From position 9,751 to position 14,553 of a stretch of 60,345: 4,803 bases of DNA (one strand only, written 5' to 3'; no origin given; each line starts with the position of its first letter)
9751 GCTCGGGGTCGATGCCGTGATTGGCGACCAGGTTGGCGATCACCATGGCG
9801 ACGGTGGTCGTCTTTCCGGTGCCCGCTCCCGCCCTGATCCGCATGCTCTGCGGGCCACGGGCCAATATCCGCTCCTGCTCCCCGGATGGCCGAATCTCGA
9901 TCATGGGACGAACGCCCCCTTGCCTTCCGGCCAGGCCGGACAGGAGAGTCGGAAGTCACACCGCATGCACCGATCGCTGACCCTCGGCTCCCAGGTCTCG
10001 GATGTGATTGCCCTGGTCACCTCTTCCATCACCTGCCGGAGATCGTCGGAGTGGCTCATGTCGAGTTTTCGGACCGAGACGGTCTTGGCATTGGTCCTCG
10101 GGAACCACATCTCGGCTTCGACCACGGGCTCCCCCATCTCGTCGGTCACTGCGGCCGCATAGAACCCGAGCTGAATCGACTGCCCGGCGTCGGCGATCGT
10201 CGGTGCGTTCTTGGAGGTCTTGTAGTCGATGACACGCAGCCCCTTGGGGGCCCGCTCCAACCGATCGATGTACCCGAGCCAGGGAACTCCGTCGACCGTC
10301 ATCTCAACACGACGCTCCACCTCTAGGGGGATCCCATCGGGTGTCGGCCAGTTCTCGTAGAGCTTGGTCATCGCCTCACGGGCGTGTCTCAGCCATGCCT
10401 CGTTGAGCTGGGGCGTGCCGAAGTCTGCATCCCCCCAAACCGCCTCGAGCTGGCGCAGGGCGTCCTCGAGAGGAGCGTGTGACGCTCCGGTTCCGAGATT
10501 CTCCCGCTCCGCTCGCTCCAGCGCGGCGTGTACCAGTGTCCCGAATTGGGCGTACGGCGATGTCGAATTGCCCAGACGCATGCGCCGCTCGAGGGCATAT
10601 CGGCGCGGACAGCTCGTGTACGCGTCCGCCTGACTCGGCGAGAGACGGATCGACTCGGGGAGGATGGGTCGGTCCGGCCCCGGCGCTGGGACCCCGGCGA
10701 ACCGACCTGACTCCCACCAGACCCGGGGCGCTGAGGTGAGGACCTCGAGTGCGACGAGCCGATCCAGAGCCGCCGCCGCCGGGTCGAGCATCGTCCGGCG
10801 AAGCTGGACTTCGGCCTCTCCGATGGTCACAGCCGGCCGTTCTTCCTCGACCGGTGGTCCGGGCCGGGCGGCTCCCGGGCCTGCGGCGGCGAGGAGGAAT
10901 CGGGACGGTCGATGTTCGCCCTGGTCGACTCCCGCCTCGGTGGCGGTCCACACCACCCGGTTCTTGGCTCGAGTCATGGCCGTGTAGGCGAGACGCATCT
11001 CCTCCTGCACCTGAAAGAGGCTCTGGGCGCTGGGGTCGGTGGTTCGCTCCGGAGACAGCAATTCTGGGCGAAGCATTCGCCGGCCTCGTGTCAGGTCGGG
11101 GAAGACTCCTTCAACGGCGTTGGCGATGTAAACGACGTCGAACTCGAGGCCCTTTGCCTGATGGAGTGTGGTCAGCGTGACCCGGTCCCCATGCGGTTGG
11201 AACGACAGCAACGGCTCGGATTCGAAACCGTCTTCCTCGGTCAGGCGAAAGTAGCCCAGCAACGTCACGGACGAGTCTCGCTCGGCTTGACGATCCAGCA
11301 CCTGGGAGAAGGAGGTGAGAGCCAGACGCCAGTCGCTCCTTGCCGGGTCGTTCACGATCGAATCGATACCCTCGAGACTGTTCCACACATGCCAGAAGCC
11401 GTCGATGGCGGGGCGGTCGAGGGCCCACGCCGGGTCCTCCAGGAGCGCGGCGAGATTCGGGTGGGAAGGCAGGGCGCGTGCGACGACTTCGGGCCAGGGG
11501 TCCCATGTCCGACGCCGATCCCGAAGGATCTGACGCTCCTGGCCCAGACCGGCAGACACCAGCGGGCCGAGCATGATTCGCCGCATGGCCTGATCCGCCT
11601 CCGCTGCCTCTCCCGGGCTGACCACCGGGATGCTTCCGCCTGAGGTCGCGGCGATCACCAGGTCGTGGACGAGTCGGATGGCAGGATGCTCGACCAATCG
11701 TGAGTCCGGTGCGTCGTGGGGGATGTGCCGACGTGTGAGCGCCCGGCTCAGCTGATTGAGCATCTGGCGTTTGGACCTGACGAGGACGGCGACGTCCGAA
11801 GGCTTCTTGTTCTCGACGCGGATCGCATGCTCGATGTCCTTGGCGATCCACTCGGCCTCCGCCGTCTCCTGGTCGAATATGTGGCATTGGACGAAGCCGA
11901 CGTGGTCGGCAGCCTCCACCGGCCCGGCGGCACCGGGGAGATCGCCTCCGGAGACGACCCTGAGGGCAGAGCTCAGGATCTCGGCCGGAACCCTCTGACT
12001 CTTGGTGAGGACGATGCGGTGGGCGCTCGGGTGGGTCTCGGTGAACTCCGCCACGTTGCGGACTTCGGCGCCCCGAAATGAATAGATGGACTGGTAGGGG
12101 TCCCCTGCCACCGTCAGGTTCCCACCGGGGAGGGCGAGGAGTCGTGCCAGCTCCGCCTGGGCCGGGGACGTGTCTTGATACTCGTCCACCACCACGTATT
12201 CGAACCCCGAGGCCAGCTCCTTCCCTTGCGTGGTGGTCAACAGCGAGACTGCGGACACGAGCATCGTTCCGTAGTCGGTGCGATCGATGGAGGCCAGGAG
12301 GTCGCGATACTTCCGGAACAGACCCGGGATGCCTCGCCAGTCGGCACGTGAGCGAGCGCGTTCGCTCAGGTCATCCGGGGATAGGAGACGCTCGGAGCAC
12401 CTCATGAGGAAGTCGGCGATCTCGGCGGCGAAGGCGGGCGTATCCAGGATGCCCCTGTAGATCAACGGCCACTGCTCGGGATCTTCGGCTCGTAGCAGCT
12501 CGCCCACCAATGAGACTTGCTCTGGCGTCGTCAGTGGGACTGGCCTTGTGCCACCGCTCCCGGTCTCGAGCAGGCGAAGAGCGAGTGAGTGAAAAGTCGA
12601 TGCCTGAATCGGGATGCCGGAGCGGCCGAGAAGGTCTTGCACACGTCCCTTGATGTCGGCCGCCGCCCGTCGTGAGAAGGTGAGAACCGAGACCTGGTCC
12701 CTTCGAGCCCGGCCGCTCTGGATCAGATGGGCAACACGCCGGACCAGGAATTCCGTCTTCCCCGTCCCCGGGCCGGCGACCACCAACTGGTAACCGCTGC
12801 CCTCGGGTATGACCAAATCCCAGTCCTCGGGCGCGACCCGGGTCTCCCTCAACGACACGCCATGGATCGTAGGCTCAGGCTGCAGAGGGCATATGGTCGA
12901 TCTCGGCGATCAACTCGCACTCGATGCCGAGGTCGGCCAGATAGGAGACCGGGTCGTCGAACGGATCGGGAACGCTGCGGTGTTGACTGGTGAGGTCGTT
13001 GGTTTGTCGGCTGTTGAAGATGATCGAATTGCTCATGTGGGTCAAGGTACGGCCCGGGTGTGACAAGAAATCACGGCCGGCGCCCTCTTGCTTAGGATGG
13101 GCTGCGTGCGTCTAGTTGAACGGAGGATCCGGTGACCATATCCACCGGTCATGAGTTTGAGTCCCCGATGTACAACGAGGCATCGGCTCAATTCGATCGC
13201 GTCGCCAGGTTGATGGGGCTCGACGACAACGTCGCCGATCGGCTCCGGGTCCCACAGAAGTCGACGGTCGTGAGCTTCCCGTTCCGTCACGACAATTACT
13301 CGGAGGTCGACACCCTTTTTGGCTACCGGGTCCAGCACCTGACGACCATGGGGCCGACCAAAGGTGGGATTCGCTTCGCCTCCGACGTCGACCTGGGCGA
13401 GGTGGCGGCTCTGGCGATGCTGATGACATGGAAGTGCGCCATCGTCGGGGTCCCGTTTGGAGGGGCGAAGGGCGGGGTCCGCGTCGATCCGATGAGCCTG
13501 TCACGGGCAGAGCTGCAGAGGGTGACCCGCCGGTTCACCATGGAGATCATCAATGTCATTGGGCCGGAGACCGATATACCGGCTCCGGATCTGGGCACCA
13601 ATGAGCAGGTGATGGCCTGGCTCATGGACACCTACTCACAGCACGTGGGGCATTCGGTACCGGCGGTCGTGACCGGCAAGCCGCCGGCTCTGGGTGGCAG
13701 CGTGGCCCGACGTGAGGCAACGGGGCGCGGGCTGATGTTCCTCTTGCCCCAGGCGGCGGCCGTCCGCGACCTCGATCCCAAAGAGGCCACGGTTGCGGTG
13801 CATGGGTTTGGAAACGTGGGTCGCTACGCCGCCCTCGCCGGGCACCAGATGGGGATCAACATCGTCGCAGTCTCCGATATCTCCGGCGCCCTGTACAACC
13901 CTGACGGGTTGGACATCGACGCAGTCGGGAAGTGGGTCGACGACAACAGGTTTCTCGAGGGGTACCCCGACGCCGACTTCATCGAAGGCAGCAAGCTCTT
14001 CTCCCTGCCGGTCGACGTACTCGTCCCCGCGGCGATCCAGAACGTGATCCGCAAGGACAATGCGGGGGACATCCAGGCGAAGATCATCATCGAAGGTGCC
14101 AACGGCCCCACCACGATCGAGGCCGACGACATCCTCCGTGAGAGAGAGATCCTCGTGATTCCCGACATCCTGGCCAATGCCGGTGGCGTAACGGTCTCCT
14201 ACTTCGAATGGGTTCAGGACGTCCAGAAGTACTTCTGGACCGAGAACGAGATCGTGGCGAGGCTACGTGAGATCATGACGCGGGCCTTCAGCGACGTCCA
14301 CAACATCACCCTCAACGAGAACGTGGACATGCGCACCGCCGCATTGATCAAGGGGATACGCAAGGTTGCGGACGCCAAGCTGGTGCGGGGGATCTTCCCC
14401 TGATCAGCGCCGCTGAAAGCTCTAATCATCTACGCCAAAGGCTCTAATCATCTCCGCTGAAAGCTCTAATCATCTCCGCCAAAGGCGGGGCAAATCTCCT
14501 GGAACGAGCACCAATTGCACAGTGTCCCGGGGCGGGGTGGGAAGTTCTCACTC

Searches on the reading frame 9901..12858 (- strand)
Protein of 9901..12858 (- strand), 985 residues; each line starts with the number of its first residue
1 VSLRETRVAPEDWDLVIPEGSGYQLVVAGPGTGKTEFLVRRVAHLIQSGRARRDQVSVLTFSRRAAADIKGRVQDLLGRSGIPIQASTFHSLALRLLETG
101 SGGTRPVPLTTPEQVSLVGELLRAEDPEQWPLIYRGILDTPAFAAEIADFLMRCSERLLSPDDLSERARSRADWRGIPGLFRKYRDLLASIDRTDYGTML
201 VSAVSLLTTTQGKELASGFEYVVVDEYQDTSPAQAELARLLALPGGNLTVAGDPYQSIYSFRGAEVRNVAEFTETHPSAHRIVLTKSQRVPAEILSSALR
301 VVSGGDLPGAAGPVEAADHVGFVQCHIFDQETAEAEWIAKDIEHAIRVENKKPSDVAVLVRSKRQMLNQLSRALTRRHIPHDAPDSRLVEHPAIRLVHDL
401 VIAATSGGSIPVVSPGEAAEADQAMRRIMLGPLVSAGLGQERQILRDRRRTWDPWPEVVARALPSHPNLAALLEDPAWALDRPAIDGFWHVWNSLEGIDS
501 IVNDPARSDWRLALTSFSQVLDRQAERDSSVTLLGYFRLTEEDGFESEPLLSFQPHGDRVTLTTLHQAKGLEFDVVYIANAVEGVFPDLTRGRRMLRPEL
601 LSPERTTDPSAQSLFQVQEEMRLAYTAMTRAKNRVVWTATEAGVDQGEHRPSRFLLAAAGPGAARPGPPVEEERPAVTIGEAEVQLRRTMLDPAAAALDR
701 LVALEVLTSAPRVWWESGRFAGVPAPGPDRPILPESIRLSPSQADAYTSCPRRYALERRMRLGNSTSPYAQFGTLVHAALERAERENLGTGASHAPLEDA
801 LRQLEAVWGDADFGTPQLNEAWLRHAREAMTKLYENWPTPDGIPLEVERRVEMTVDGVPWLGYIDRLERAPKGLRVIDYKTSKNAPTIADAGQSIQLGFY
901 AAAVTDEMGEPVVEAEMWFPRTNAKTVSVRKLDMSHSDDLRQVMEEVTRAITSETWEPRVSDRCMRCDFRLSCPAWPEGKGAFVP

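Call 41: search_protein_families(library=pfam, proteins=[window:9901-12858:-], max_evalue=0.0001)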
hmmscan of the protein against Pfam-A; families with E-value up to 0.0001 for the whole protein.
window:9901-12858:- (985 aa): 9 families
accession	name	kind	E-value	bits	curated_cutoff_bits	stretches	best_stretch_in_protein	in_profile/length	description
PF00580.27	UvrD-helicase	-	1.6e-46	159.6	23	1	20-276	12-270/271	UvrD/REP helicase N-terminal domain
PF12705.13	PDDEXK_1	-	6.5e-37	128.2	22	1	738-974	1-247/247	PD-(D/E)XK nuclease superfamily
PF13361.12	UvrD_C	-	3e-26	93.1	25.6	1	553-640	281-348/350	UvrD-like helicase C-terminal domain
PF13245.12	AAA_19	-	4.9e-18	66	25.1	1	24-262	14-134/134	AAA domain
PF10926.14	DUF2800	-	1.9e-09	37.6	21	1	738-975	3-234/368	Protein of unknown function (DUF2800)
PF13538.12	UvrD_C_2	-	3e-09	37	27.4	0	560-587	2-29/52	UvrD-like helicase C-terminal domain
PF01930.23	Cas_Cas4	-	8.7e-08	32.8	22.7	1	862-973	54-158/160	Domain of unknown function DUF83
PF13604.12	AAA_30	-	6.8e-06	26.4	27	0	19-94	16-78/191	AAA domain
PF01443.25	Viral_helicase1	-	3.4e-05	24.2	21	0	208-271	48-111/228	Viral superfamily 1 RNA helicase core domain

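Call 67: search_protein_families(library=padloc, proteins=[window:9901-12858:-], max_evalue=0.001)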
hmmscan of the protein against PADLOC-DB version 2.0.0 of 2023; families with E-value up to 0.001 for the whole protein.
window:9901-12858:- (985 aa): 58 families (the best 25 are shown)
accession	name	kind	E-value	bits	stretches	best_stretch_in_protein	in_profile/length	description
PDLC00114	GajB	-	1e-51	174.3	2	22-380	21-377/635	UrvD helicase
PDLC03802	RTasHel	-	4.8e-50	169.1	2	24-366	21-327/675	DRT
PDLC00117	GajB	-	3.1e-45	152.8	2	24-386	30-382/604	UrvD helicase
PDLC00132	GajB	-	1.9e-43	147.1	2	21-387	16-384/625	UrvD helicase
PDLC00103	GajB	-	1.7e-34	117.7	2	213-403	206-399/612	UrvD helicase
PDLC00107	GajB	-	1.5e-30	104.3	3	196-380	191-372/587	UrvD helicase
PDLC00121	GajB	-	8.6e-30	101.8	2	217-393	201-372/565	UrvD helicase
PDLC00129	GajB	-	3.2e-28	96.7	2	212-374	220-368/594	UrvD helicase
PDLC00123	GajB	-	4.4e-28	96.2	2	215-382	173-333/540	UrvD helicase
PDLC00119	GajB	-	3.4e-27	93.6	2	215-282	215-282/565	UrvD helicase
PDLC00127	GajB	-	7.9e-26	88.7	2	180-375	161-358/594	UrvD helicase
PDLC00112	GajB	-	8.2e-26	88.7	2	211-316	204-309/581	UrvD helicase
PDLC00104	GajB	-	3.3e-24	83.5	2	215-379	162-320/574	UrvD helicase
PDLC00134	GajB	-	4.7e-22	76.6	2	213-379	207-375/431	UrvD helicase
PDLC00144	GajB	-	9.2e-22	75.3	2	218-401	160-346/559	UrvD helicase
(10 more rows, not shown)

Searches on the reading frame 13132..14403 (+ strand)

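Call 10: search_protein_families(library=pfam, proteins=[window:13132-14403:+], max_evalue=0.01)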
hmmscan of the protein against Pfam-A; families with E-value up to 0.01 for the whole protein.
window:13132-14403:+ (423 aa): 2 families
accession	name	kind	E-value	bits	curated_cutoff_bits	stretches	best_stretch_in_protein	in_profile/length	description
PF00208.27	ELFV_dehydrog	-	4e-78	262.9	23.4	1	188-420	1-241/241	Glutamate/Leucine/Phenylalanine/Valine dehydrogenase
PF02812.23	ELFV_dehydrog_N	-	3e-50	169.7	25.3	1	41-169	1-128/129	Glu/Leu/Phe/Val dehydrogenase, dimerisation domain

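Call 66: search_protein_families(library=ncbifam, proteins=[window:13132-14403:+], max_evalue=0.001)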
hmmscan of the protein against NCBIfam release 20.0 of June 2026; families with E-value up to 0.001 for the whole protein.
window:13132-14403:+ (423 aa): 7 families
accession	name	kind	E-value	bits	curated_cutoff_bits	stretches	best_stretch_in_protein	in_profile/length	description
NF040817.1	GdhA_Arch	equivalog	5e-145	483.8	750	1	11-422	4-417/419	glutamate dehydrogenase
NF041398.1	GluDhGdhB_Halo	equivalog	6.1e-145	483.2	620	1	15-423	5-410/410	glutamate dehydrogenase GdhB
NF006929.0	PRK09414.1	equivalog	7.5e-79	265.8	536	1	32-421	48-444/445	NADP-specific glutamate dehydrogenase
NF010634.0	PRK14031.1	equivalog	1e-68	231.8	822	1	33-421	45-443/444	NADP-specific glutamate dehydrogenase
NF010633.0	PRK14030.1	subfamily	4.6e-67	227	743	1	34-421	46-444/445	glutamate dehydrogenase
NF035922.1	Trp_DH_ScyB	equivalog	1.3e-16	60.6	600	1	69-396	31-329/346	tryptophan dehydrogenase ScyB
NF004912.0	PRK06270.1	equivalog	0.00029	20.4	373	1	220-308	5-105/343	homoserine dehydrogenase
